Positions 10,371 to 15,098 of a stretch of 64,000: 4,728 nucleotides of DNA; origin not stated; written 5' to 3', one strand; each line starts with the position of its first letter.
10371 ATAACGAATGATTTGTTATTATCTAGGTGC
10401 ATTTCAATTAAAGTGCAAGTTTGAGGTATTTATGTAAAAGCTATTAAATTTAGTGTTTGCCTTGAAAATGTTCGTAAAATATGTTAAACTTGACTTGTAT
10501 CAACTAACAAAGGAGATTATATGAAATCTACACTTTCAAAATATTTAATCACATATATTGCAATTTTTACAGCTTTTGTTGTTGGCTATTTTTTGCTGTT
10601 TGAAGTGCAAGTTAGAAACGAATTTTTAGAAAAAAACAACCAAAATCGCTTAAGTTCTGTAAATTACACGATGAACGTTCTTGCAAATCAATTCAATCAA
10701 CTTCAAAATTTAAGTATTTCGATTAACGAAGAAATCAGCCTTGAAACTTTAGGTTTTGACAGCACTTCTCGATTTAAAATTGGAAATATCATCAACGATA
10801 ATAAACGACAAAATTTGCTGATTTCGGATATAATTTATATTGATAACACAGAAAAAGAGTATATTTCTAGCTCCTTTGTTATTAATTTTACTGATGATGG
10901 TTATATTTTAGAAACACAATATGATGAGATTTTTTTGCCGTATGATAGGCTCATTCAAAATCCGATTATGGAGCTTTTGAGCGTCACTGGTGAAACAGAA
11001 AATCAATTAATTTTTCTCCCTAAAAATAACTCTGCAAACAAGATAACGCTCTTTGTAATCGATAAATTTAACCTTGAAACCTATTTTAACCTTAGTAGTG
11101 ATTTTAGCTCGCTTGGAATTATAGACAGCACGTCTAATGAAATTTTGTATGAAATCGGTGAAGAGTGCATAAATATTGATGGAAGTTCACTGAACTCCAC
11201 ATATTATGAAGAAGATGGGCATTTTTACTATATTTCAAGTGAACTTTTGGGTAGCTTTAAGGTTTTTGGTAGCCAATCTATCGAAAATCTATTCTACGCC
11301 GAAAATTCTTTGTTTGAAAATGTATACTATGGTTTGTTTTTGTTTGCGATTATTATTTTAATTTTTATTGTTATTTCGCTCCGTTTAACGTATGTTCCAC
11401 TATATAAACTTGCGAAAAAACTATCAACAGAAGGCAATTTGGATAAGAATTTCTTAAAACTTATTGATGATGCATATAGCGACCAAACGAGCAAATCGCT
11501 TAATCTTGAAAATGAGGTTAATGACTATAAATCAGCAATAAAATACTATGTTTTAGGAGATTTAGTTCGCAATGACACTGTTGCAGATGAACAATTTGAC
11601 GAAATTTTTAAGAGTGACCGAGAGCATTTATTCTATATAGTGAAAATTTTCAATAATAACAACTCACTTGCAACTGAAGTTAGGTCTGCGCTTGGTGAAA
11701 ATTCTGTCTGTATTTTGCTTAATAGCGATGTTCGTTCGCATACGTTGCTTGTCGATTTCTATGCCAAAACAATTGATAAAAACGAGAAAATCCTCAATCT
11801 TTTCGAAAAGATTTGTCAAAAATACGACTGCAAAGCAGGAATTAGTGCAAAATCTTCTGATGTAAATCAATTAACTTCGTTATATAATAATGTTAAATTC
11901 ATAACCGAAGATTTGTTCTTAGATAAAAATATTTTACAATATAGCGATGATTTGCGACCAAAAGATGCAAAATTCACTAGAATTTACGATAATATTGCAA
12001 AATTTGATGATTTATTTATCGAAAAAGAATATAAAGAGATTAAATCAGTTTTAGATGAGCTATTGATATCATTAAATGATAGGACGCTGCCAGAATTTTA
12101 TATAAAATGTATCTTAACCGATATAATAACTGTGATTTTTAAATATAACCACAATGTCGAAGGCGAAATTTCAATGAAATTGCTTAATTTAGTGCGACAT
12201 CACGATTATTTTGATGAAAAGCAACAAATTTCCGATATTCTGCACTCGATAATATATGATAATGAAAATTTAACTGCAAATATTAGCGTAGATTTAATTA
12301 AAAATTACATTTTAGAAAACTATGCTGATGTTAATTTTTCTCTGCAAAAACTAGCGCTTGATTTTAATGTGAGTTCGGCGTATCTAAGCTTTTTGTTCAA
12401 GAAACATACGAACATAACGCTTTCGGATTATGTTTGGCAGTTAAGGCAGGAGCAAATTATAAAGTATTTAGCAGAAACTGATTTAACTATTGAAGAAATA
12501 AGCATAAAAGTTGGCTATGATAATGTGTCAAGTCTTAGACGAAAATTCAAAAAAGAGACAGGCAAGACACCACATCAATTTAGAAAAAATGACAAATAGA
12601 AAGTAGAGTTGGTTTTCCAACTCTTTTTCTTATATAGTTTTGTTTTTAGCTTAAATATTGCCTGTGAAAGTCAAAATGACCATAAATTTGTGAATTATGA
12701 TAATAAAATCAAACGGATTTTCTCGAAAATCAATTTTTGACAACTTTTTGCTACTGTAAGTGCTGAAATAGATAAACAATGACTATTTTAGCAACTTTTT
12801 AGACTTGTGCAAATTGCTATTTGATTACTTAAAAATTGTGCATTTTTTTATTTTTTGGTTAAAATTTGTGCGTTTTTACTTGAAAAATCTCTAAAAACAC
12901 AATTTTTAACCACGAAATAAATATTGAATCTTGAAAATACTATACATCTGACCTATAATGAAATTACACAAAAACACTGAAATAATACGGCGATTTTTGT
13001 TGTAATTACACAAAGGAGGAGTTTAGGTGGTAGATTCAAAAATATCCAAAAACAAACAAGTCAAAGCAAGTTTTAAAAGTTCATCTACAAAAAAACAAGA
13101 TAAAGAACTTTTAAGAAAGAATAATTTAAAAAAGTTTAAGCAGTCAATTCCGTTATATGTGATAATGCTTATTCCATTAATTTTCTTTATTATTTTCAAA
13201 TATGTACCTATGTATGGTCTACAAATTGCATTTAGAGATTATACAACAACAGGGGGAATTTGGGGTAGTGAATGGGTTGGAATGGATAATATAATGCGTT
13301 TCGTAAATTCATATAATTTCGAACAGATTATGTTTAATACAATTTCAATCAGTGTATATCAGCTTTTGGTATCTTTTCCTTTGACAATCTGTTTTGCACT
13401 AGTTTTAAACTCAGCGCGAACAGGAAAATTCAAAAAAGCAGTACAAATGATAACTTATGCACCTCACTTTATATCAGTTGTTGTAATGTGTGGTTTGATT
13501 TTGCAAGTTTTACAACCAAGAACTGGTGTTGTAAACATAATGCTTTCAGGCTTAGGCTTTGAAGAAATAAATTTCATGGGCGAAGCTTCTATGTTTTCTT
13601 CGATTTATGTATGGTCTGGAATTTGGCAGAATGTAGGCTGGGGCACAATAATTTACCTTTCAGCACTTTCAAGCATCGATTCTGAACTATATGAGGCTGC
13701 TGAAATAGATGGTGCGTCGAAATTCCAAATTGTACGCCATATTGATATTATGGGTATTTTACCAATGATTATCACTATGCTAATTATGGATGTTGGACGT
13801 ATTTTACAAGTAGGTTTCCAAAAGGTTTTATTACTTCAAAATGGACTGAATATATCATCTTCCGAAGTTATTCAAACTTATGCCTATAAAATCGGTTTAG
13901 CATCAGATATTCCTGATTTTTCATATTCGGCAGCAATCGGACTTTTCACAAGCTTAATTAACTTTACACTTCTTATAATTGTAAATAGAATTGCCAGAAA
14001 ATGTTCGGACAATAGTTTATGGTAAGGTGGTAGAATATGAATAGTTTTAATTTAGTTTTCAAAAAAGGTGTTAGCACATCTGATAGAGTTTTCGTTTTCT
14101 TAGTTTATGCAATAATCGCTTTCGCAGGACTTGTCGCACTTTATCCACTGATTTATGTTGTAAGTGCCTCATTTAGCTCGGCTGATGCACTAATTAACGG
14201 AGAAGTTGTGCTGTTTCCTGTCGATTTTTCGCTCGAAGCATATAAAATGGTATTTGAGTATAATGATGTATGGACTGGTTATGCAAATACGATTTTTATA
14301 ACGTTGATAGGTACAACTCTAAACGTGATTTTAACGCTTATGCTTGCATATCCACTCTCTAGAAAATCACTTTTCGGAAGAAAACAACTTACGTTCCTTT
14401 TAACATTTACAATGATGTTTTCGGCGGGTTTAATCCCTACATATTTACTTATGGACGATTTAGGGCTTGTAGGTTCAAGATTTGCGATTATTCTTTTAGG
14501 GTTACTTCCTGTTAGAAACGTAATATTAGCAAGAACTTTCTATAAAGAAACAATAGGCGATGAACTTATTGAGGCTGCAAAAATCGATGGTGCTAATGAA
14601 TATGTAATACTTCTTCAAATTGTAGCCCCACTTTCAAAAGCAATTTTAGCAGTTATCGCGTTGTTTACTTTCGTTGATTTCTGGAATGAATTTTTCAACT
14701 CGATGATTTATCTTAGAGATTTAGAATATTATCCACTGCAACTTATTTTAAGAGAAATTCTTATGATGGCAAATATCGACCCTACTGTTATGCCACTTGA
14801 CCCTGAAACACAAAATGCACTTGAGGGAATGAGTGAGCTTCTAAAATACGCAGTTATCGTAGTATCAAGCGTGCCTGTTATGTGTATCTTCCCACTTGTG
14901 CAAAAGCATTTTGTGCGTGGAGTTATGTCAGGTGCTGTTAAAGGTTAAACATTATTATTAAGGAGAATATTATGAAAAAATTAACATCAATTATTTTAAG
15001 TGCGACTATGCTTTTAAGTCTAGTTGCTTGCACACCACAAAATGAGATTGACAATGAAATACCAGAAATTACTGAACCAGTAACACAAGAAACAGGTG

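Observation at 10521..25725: Gram-positive style utilisation locus for a sulfated glycan, built around two uncharacterised beta-helix enzymes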

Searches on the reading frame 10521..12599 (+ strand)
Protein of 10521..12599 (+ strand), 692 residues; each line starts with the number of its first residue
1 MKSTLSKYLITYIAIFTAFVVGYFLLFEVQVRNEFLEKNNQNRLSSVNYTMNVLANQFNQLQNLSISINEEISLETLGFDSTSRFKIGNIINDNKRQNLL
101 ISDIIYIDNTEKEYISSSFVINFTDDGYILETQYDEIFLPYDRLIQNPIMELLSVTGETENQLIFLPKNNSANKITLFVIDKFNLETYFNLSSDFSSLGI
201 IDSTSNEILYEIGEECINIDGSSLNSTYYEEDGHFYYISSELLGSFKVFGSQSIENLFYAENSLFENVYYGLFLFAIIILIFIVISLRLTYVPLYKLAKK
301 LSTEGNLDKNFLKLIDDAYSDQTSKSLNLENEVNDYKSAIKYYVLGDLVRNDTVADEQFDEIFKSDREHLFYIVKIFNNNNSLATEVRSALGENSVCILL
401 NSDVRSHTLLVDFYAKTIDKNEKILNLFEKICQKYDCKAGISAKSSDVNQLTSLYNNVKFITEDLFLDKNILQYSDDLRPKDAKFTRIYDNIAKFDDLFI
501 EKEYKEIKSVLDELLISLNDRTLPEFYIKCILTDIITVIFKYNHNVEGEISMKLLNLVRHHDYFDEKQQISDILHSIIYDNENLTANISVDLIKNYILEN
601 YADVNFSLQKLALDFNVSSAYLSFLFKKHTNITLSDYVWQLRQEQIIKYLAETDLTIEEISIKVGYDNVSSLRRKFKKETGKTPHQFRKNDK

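Call 3: search_protein_families(library=pfam, proteins=[window:10521-12599:+], max_evalue=0.01)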
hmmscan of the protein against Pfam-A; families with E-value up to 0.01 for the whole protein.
window:10521-12599:+ (692 aa): 2 families
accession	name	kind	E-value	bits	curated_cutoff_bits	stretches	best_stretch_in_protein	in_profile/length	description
PF12833.13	HTH_18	-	5.5e-19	68.7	33.6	1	611-689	1-79/80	Helix-turn-helix domain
PF00165.29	HTH_AraC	-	8.9e-16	58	26.6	2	653-689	7-42/42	Bacterial regulatory helix-turn-helix proteins, AraC family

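Call 4: search_protein_families(library=ncbifam, proteins=[window:10521-12599:+], max_evalue=0.01)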
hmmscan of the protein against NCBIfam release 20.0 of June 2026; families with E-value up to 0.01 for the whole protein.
window:10521-12599:+ (692 aa): 26 families (the best 25 are shown)
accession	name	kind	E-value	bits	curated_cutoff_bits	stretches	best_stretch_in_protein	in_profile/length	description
NF047455.1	TF_Staph_AryK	equivalog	3.4e-19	68.6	850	1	581-690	150-258/759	transcriptional regulator AryK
TIGR04094.1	adjacent_YSIRK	equivalog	6.8e-13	48.3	200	1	590-688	287-383/383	YSIRK-targeted surface antigen transcriptional regulator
NF007860.0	PRK10572.1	equivalog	9.7e-11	41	208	1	590-690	185-284/292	arabinose operon transcriptional regulator AraC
NF007693.0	PRK10371.1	equivalog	3e-10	39.8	253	1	587-689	197-298/309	transcriptional regulator MelR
NF049932.1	TranspRegBtr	equivalog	1.2e-09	37.3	900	1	565-689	143-264/531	bacillibactin transport transcriptional regulator Btr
NF047788.1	TransRegPocR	equivalog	1.8e-09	37.3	500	1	595-690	196-290/296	transcriptional regulator PocR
NF050186.1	TransRegGliRPseudo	equivalog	2e-09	37.3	570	1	635-691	281-337/338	AraC family transcriptional regulator GliR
NF010025.2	PRK13500.1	equivalog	1.4e-08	34.6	525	1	570-691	155-278/282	HTH-type transcriptional activator RhaR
NF006902.0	PRK09393.1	equivalog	1.7e-08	34.1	425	1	600-690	231-321/327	transcriptional regulator FtrA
NF010027.0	PRK13502.1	equivalog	2.9e-08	33.5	384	1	579-689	164-276/282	HTH-type transcriptional activator RhaR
NF007584.0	PRK10219.1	equivalog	4.1e-08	33.5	174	1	595-689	12-105/107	superoxide response transcriptional regulator SoxS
NF010026.0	PRK13501.1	equivalog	1e-07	31.5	363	1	589-689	177-276/290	HTH-type transcriptional activator RhaR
NF012144.2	ramA_TF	equivalog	4e-07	30.4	180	1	590-691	7-107/108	RamA family antibiotic efflux transcriptional regulator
NF049968.1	QhpR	equivalog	2.2e-06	27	250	1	593-688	190-284/284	AraC-like transcriptional regulator QhpR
NF008564.0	PRK11511.1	equivalog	4.7e-06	26.8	202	1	586-689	7-109/127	MDR efflux pump AcrAB transcriptional activator MarA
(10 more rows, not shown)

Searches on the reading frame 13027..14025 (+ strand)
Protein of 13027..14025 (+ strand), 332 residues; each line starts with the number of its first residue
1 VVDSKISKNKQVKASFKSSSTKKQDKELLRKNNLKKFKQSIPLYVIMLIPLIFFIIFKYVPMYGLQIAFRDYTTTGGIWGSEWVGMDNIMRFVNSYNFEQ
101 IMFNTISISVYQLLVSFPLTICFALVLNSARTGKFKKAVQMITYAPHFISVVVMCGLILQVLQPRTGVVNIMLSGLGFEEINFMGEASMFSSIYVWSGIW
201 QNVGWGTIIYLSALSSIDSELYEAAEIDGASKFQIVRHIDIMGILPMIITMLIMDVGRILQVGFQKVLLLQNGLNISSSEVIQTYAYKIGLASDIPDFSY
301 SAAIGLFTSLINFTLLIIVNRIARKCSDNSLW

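Call 3: search_protein_families(library=pfam, proteins=[window:13027-14025:+], max_evalue=0.01)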
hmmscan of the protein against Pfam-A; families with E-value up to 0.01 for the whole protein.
window:13027-14025:+ (332 aa): 1 family
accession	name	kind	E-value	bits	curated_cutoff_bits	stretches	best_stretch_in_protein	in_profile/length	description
PF00528.27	BPD_transp_1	-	1.1e-13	51.8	26.4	1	123-325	4-181/184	Binding-protein-dependent transport system inner membrane component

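Call 4: search_protein_families(library=ncbifam, proteins=[window:13027-14025:+], max_evalue=0.01)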
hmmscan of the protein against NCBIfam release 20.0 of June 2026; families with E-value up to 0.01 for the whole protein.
window:13027-14025:+ (332 aa): 10 families
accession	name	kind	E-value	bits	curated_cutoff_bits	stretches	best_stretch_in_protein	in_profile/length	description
NF007852.0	PRK10561.1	equivalog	1.7e-12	47.8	335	1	37-319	8-284/295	sn-glycerol-3-phosphate ABC transporter permease UgpA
NF040931.1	ABC_arch_GlcT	equivalog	5.5e-11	42.6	360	1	48-316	2-264/278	glucose ABC transporter permease GlcT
TIGR03262.1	PhnU2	equivalog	7.3e-09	34.8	593.25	1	47-324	7-257/546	putative 2-aminoethylphosphonate ABC transporter permease subunit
TIGR02141.1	modB_ABC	equivalog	4.6e-06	26.4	182.6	1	105-288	3-175/208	molybdate ABC transporter permease subunit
NF008232.0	PRK10999.1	equivalog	8.1e-06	24.8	392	1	84-322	265-514/520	maltose ABC transporter permease MalF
TIGR02138.1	phosphate_pstC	equivalog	9.6e-06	24.8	196.45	1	41-323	7-292/296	phosphate ABC transporter permease subunit PstC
NF006939.0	PRK09421.1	equivalog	0.00011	21.7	262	1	100-258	10-160/230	molybdate ABC transporter permease subunit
TIGR01581.1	Mo_ABC_porter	hypoth_equivalog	0.00025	20.6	210.3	1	89-304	10-213/225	ABC transporter permease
TIGR02139.1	permease_CysT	equivalog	0.00052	19.7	246.1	1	214-324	155-260/265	sulfate ABC transporter permease subunit CysT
NF011624.0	PRK15050.1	equivalog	0.0054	15.9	247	0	38-249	19-219/297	2-aminoethylphosphonate ABC transporter permease subunit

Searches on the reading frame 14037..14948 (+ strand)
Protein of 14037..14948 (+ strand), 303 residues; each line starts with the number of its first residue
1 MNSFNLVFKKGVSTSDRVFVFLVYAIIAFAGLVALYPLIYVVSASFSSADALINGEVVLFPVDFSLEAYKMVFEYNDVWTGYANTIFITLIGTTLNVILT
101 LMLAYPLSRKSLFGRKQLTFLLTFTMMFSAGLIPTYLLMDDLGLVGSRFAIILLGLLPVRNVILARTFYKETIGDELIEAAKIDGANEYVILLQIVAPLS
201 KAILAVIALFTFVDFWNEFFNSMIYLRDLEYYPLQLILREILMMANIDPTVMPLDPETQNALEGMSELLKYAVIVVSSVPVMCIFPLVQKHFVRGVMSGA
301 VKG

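Call 3: search_protein_families(library=pfam, proteins=[window:14037-14948:+], max_evalue=0.01)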
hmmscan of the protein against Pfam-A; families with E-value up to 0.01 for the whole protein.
window:14037-14948:+ (303 aa): 1 family
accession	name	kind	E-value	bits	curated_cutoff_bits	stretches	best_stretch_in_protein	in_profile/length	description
PF00892.27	EamA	-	0.0031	18.2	28.2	1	82-174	27-116/135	EamA-like transporter family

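Call 4: search_protein_families(library=ncbifam, proteins=[window:14037-14948:+], max_evalue=0.01)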
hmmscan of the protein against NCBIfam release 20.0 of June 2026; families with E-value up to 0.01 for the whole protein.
window:14037-14948:+ (303 aa): 6 families
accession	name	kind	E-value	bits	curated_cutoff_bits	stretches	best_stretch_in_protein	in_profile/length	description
NF008231.0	PRK10998.1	equivalog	3.1e-16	59.8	261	1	17-303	10-296/296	maltose ABC transporter permease MalG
NF040932.1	ABC_arch_GlcU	equivalog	3.5e-16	59.7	340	1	22-297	7-265/272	glucose ABC transporter permease GlcU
NF008210.0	PRK10973.1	equivalog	1.8e-09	37.7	297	1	20-297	9-277/281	sn-glycerol-3-phosphate ABC transporter permease UgpE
NF007047.0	PRK09500.1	equivalog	1.9e-05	24.4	326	1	20-210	11-191/257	spermidine/putrescine ABC transporter permease PotC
NF011624.0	PRK15050.1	equivalog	0.00014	21.1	247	0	20-219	26-233/297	2-aminoethylphosphonate ABC transporter permease subunit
NF008208.0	PRK10971.1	equivalog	0.00077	19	415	0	62-219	40-212/277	sulfate/thiosulfate ABC transporter permease CysT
